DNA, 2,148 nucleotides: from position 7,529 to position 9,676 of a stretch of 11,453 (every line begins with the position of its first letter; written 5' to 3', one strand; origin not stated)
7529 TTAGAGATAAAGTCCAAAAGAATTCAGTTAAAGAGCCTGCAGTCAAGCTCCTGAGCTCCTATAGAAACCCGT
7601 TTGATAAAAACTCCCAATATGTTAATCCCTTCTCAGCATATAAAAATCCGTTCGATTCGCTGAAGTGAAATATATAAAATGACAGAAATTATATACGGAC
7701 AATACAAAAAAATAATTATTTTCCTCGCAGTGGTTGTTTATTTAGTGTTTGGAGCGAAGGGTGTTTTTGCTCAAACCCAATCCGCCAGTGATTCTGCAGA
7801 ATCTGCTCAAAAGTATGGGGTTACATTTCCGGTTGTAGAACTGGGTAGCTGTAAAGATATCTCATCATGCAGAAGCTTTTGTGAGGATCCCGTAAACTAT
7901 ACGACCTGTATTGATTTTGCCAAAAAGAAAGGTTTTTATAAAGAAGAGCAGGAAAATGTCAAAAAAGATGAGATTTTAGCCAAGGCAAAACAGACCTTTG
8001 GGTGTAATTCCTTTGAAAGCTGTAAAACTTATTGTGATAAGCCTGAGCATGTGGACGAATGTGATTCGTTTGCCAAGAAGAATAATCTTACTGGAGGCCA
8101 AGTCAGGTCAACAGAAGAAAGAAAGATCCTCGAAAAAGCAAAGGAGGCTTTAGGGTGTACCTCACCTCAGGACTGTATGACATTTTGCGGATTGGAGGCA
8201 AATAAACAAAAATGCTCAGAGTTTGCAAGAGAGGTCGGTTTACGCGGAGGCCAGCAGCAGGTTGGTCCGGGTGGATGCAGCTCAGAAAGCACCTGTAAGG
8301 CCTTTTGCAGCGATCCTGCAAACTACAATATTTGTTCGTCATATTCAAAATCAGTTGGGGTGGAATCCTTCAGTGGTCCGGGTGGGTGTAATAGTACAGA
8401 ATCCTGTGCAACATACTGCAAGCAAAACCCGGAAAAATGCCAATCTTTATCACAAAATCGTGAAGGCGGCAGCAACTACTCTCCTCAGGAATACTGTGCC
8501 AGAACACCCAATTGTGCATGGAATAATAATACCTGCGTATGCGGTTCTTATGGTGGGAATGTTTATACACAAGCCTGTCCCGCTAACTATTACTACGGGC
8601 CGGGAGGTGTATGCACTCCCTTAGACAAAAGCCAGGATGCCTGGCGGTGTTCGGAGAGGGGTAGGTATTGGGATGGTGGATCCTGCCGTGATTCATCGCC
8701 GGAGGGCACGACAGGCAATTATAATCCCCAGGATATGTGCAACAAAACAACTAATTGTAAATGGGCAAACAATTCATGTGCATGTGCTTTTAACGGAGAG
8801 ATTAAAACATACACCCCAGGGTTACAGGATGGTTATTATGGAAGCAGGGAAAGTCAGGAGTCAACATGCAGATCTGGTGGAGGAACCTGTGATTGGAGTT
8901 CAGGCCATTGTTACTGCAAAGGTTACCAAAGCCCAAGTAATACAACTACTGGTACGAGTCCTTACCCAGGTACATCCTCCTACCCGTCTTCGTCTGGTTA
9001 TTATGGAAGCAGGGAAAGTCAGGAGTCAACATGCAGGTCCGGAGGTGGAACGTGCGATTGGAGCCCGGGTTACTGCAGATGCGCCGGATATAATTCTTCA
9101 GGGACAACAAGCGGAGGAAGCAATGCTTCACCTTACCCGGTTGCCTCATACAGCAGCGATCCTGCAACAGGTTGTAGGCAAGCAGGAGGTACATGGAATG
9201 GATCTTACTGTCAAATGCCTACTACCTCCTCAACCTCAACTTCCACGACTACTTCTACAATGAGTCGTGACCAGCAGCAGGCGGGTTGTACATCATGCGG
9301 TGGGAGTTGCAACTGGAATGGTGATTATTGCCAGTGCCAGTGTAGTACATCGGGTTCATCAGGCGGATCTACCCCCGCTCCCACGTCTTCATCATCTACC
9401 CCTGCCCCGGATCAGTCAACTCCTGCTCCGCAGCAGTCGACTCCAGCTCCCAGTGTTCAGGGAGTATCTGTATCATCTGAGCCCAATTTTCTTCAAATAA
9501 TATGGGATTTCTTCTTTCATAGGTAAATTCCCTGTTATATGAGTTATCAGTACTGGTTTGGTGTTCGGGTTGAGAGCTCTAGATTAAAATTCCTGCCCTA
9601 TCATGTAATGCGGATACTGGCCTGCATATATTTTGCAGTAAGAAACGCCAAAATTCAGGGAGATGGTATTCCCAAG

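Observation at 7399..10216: Three-gene unit: NPF-tail membrane protein, ~48-Cys modular secreted protein, PlsC-like acyltransferase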

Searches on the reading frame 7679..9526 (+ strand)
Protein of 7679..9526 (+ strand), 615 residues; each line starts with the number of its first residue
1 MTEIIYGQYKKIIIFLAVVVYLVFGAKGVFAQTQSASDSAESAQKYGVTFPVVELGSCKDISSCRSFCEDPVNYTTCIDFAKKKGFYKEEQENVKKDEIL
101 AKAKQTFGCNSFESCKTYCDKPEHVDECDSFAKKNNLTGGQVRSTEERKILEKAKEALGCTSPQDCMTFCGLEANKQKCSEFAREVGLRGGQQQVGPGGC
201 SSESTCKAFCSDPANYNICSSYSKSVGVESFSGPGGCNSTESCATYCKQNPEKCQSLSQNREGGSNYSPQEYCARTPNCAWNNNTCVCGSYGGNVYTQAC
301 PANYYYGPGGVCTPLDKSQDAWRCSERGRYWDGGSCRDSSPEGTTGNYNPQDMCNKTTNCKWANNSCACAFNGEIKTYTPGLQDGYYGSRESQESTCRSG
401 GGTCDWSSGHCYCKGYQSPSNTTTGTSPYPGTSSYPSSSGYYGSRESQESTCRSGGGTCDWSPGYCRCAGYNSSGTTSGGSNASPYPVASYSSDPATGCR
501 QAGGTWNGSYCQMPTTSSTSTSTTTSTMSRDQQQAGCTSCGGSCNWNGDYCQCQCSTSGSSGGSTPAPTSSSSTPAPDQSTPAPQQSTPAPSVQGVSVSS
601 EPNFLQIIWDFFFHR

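Call 3: search_protein_families(library=pfam, proteins=[window:7679-9526:+], max_evalue=1)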
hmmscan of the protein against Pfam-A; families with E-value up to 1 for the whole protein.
window:7679-9526:+ (615 aa): 0 families

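Call 4: search_protein_families(library=ncbifam, proteins=[window:7679-9526:+], max_evalue=1)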
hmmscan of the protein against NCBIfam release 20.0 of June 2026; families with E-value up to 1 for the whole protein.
window:7679-9526:+ (615 aa): 0 families

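Call 6: find_homologous_proteins(query=window:7679-9523:+, max_evalue=0.001)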
Query window:7679-9523:+ (615 aa): 432 proteins with E <= 0.001 among 6440 candidates; the best 120 are listed.
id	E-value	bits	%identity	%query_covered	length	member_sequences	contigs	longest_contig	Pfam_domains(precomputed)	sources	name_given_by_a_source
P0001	0.0e+0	1268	89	100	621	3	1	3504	-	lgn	-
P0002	2.6e-140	487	40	100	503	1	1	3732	-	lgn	-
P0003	4.4e-134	467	38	98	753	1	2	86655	-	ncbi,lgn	-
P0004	9.0e-134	466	43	98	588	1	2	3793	-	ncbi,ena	-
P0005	2.6e-132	461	42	98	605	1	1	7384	-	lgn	-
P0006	1.6e-130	455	38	88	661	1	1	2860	-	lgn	-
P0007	4.9e-127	443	43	71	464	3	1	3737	-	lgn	-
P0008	7.1e-123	430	37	93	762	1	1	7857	-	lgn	-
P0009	1.2e-121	426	41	72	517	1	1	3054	-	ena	-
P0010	4.8e-121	424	41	93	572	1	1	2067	-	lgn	-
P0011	4.3e-120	421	42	90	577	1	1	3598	-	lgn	-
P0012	5.1e-120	420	39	85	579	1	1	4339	-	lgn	-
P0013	5.5e-120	420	44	74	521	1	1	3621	-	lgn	-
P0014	1.7e-119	419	38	99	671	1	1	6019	-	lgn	-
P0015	9.1e-118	413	49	58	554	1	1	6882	-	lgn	-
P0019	3.8e-114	401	40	86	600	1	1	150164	-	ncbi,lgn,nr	ncbi:MAG: hypothetical protein Q8P92_03590 [Candidatus Daviesbacteria bacterium]|nr:hypothetical pro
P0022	4.3e-110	388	49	60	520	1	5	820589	-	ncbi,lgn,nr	ncbi:MAG: hypothetical protein HYW45_03745 [Candidatus Daviesbacteria bacterium]|nr:MAG: hypothetica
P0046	1.9e-96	342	43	60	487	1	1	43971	-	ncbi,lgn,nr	ncbi:hypothetical protein HYT18_04805 [Candidatus Microgenomates bacterium]|nr:hypothetical protein 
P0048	1.1e-95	340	43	65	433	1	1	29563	-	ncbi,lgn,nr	ncbi:hypothetical protein HYT02_03975 [Candidatus Gottesmanbacteria bacterium]|nr:hypothetical prote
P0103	9.2e-87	310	53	43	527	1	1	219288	-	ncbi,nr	ncbi:hypothetical protein HYS96_03185 [Candidatus Daviesbacteria bacterium]|nr:hypothetical protein 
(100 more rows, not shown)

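Call 8: find_encoding_contigs(protein=P0022, flank=8000, max_places=2)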
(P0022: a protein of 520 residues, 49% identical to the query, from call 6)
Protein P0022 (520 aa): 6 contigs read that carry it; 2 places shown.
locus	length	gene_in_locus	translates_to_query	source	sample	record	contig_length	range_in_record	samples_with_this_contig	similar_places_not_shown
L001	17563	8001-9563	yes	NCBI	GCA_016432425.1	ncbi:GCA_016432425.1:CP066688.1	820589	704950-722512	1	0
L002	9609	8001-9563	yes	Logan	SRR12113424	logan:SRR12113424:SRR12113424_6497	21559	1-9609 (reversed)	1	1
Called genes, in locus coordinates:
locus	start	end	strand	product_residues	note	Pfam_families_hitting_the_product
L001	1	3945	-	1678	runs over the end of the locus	-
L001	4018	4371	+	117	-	PF18908:DUF5663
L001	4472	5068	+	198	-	-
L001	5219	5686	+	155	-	-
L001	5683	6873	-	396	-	PF00579:tRNA-synt_1b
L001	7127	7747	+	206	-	-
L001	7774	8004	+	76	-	-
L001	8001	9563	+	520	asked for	-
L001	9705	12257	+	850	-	PF00912:Transgly, PF00905:Transpeptidase, PF17957:Big_7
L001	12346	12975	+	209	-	PF04294:VanW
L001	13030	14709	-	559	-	PF03483:B3_4, PF03484:B5, PF17759:tRNA_synthFbeta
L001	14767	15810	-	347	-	PF02912:Phe_tRNA-synt_N, PF01409:tRNA-synt_2d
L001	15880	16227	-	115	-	PF00453:Ribosomal_L20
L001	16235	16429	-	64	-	PF01632:Ribosomal_L35p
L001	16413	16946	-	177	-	PF05198:IF3_N, PF00707:IF3_C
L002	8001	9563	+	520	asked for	-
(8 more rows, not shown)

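Call 9: find_encoding_contigs(protein=P0019, flank=8000, max_places=2)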
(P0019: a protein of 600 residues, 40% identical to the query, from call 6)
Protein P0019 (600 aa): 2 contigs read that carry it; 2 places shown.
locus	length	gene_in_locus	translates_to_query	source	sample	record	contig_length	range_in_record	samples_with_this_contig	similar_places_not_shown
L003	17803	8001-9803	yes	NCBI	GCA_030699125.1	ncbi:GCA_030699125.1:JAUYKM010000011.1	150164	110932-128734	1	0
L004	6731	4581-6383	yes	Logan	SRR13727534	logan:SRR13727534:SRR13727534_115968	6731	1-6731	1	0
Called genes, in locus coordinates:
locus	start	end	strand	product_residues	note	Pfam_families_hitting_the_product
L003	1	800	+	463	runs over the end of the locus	PF02874:ATP-synt_ab_N, PF00006:ATP-synt_ab, PF22919:ATP-synt_VA_C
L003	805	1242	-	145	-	-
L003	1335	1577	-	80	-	PF10049:DUF2283 (weak)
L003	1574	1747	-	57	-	-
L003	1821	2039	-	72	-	-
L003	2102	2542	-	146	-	-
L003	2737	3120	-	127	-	PF20393:Pro_CA_2, PF00484:Pro_CA (weak)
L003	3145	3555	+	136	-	PF02823:ATP-synt_DE_N, PF00401:ATP-synt_DE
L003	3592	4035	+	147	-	PF12728:HTH_17, PF13411:MerR_1 (weak)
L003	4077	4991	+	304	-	PF00535:Glycos_transf_2, PF13641:Glyco_tranf_2_3, PF13632:Glyco_trans_2_3 (weak)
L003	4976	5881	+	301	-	PF00535:Glycos_transf_2, PF10111:Glyco_tranf_2_2 (weak), PF13641:Glyco_tranf_2_3, PF13632:Glyco_trans_2_3 (faint)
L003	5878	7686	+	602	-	PF00535:Glycos_transf_2, PF13641:Glyco_tranf_2_3 (weak), PF13632:Glyco_trans_2_3 (faint), PF00535:Glycos_transf_2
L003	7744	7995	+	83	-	-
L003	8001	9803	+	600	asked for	-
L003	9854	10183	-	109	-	PF02452:PemK_toxin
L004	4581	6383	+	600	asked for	-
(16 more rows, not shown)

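Call 10: find_encoding_contigs(protein=P0103, flank=6000, max_places=1)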
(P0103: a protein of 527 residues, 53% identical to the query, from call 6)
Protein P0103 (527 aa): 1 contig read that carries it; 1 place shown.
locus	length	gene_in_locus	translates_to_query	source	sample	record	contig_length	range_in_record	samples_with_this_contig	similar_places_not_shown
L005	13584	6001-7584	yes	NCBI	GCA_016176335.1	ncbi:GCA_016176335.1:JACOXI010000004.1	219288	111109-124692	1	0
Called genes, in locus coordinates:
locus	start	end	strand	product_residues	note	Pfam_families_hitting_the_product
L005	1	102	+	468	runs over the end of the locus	PF02874:ATP-synt_ab_N, PF00006:ATP-synt_ab, PF22919:ATP-synt_VA_C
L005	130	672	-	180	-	-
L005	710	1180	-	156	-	-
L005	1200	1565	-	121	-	PF20393:Pro_CA_2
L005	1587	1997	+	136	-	PF02823:ATP-synt_DE_N, PF00401:ATP-synt_DE (weak)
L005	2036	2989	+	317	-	PF00535:Glycos_transf_2, PF13641:Glyco_tranf_2_3, PF13632:Glyco_trans_2_3 (weak)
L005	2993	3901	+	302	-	PF00535:Glycos_transf_2, PF13641:Glyco_tranf_2_3 (faint)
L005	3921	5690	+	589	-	PF00535:Glycos_transf_2, PF10111:Glyco_tranf_2_2 (faint), PF13641:Glyco_tranf_2_3 (weak), PF13632:Glyco_trans_2_3 (faint), PF13641:Glyco_tranf_2_3, PF00535:Glycos_transf_2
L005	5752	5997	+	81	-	-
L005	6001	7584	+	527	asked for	-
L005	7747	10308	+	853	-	PF00912:Transgly, PF00905:Transpeptidase, PF17957:Big_7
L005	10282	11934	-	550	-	PF03483:B3_4, PF03484:B5, PF17759:tRNA_synthFbeta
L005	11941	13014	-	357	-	PF02912:Phe_tRNA-synt_N, PF01409:tRNA-synt_2d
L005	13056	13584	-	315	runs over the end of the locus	-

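Call 11: find_encoding_contigs(protein=P0003, flank=6000, max_places=1)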
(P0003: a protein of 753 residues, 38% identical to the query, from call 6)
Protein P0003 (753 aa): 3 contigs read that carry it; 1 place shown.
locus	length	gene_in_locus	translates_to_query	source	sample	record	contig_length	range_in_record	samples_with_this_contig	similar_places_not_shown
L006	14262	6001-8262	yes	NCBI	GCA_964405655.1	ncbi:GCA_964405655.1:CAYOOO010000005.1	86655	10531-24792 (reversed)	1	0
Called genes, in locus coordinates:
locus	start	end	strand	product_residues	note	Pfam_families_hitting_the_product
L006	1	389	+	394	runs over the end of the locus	-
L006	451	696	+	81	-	-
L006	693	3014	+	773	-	-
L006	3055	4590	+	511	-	PF13473:Cupredoxin_1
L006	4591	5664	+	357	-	-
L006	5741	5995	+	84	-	-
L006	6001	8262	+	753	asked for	-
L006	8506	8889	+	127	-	PF14478:DUF4430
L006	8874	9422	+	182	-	PF20221:DUF6580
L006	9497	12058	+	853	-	PF00912:Transgly, PF00905:Transpeptidase, PF17957:Big_7 (weak)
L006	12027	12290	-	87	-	-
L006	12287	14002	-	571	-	PF03483:B3_4, PF03484:B5, PF17759:tRNA_synthFbeta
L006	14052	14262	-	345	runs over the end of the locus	PF02912:Phe_tRNA-synt_N, PF01409:tRNA-synt_2d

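Call 12: find_encoding_contigs(protein=P0046, flank=6000, max_places=1)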
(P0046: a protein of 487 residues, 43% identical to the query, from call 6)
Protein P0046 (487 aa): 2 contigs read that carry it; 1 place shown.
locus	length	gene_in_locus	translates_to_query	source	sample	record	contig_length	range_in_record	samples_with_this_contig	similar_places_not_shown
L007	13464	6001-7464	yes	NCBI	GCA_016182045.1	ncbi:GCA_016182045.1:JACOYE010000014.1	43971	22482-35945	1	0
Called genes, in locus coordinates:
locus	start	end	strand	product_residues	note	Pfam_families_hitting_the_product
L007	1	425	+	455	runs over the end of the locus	PF02874:ATP-synt_ab_N, PF00006:ATP-synt_ab, PF22919:ATP-synt_VA_C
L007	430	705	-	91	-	-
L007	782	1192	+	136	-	PF02823:ATP-synt_DE_N, PF00401:ATP-synt_DE (weak)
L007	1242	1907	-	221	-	-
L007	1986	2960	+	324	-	PF00535:Glycos_transf_2, PF13641:Glyco_tranf_2_3, PF13632:Glyco_trans_2_3 (weak)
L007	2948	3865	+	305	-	PF00535:Glycos_transf_2, PF10111:Glyco_tranf_2_2 (weak), PF13641:Glyco_tranf_2_3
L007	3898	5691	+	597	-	PF00535:Glycos_transf_2, PF10111:Glyco_tranf_2_2 (faint), PF13641:Glyco_tranf_2_3, PF13632:Glyco_trans_2_3 (faint), PF00535:Glycos_transf_2, PF13641:Glyco_tranf_2_3 (weak)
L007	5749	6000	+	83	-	-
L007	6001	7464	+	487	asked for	-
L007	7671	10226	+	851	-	PF00912:Transgly, PF00905:Transpeptidase, PF17957:Big_7 (weak)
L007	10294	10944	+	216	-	PF04294:VanW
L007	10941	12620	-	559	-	PF03483:B3_4, PF03484:B5, PF17759:tRNA_synthFbeta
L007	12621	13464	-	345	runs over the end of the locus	PF02912:Phe_tRNA-synt_N, PF01409:tRNA-synt_2d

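Call 13: find_encoding_contigs(protein=P0048, flank=6000, max_places=1)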
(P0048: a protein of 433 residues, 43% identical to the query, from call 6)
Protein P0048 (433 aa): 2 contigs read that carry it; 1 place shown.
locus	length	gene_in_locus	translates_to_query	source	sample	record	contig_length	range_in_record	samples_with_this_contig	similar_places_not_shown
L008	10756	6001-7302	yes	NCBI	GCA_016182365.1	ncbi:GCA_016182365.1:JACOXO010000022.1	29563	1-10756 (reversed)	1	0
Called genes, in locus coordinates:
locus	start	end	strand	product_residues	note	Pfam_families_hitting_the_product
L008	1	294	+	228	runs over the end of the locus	PF01725:Ham1p_like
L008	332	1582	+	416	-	PF02403:Seryl_tRNA_N, PF00587:tRNA-synt_2b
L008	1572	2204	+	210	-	PF01564:Spermine_synth, PF05175:MTS (faint), PF13847:Methyltransf_31, PF08241:Methyltransf_11, PF08242:Methyltransf_12 (weak), PF13649:Methyltransf_25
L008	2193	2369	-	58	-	-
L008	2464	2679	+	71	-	-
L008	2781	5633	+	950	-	PF07517:SecA_DEAD, PF01043:SecA_PP_bind, PF21090:P-loop_SecA, PF07516:SecA_SW, PF02810:SEC-C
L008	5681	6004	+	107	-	-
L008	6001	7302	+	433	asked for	-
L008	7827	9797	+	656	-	PF08308:PEGA (faint), PF13620:CarboxypepD_reg (weak), PF17210:SdrD_B (weak)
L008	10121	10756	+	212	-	PF17210:SdrD_B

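Call 19: search_solved_structures(query=A1, max_evalue=10, show_alignments=2)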
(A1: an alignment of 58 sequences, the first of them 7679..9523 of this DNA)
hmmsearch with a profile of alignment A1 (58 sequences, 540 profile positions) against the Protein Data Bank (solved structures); distinct sequences matched with E-value up to 10: 2.
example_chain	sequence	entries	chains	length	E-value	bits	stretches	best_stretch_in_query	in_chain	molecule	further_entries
2h2r_A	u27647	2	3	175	0.15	14.3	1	397-497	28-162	Low affinity immunoglobulin epsilon Fc receptor (Lymphocyte IgE receptor) (Fc-epsilon-RII)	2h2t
6ubc_A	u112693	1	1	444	5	9.2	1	354-521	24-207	Glyco_hydro_cc domain-containing protein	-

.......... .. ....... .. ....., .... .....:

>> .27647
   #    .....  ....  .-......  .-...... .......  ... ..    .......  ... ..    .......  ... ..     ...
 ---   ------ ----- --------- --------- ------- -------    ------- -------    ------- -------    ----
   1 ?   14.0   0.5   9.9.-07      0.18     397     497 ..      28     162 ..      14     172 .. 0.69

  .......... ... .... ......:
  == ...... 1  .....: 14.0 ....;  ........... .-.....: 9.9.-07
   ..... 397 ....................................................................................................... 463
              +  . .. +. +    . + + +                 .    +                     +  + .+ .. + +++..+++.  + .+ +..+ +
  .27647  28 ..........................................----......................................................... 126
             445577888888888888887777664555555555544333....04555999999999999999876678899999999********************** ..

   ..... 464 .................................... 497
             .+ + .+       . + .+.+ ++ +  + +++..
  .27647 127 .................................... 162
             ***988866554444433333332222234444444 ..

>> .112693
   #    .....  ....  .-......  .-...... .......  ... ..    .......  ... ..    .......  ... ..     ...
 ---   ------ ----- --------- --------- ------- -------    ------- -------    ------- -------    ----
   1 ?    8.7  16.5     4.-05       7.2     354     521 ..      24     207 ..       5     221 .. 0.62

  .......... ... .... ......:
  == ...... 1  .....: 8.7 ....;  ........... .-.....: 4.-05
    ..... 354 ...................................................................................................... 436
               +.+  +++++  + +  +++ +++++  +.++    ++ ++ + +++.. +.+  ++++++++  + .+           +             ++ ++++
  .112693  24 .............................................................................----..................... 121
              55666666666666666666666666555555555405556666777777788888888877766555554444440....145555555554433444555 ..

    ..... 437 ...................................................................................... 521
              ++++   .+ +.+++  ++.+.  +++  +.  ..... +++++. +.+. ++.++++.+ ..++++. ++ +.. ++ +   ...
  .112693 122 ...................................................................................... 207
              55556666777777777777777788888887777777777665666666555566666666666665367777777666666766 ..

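Call 20: find_encoding_contigs(protein=P0001, flank=6000, max_places=3)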
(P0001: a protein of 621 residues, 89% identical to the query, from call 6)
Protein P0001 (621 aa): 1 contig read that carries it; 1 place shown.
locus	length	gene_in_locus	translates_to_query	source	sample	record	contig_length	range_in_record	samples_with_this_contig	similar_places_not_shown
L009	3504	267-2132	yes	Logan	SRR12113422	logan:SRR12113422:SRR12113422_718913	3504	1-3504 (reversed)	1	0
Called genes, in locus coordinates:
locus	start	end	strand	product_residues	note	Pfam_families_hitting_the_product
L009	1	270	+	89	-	?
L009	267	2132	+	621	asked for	-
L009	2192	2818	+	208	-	-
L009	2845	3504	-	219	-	?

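Call 25: predict_structure(alignment_id=A1)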
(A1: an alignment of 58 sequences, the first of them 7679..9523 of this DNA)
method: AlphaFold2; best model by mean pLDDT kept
length: 615 residues; sequences in the alignment: 58
mean_pLDDT: 71.6   pTM: 0.31
mean pLDDT of the five models: 71.6, 71.5, 70.4, 70.2, 69.5
residues with pLDDT >= 90: 122; 70-90: 276; 50-70: 81; < 50: 136
segments of 3 or more residues with pLDDT < 50: 27-35, 261-266, 290-298, 343-347, 381-386, 418-441, 472-492, 516-527, 558-574, 576-601
pLDDT, mean of each block of 10 residues (from residue 1): 72 89 63 54 86 93 90 92 83 82 95 90 87 81 71 94 88 87 80 73 84 89 88 89 90 71 50 64 65 43 69 78 76 76 52 77 83 70 52 81 89 68 35 33 75 89 84 38 33 74 85 54 48 89 89 67 35 36 37 35 74 75
secondary structure, 60 per line:
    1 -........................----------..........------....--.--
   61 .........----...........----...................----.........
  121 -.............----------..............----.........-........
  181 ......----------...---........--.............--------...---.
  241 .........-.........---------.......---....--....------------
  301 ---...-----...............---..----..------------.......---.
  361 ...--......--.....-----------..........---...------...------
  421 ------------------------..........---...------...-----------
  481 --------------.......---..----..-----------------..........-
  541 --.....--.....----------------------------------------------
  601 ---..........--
elements in order: H2-25 H36-45 H61-69 H74-84 H89-107 H112-120 H122-134 H145-158 H163-171 H173-186 H203-210 H213-225 H240-249 H251-259 H269-275 E279-282 E285-288 E304-306 E312-314 H315-326 H350-356 E360-363 E366-371 E374-378 H390-399 E403-405 E412-414 H445-454 E458-460 E467-469 H495-501 H530-539 E543-547 E550-554 H604-613
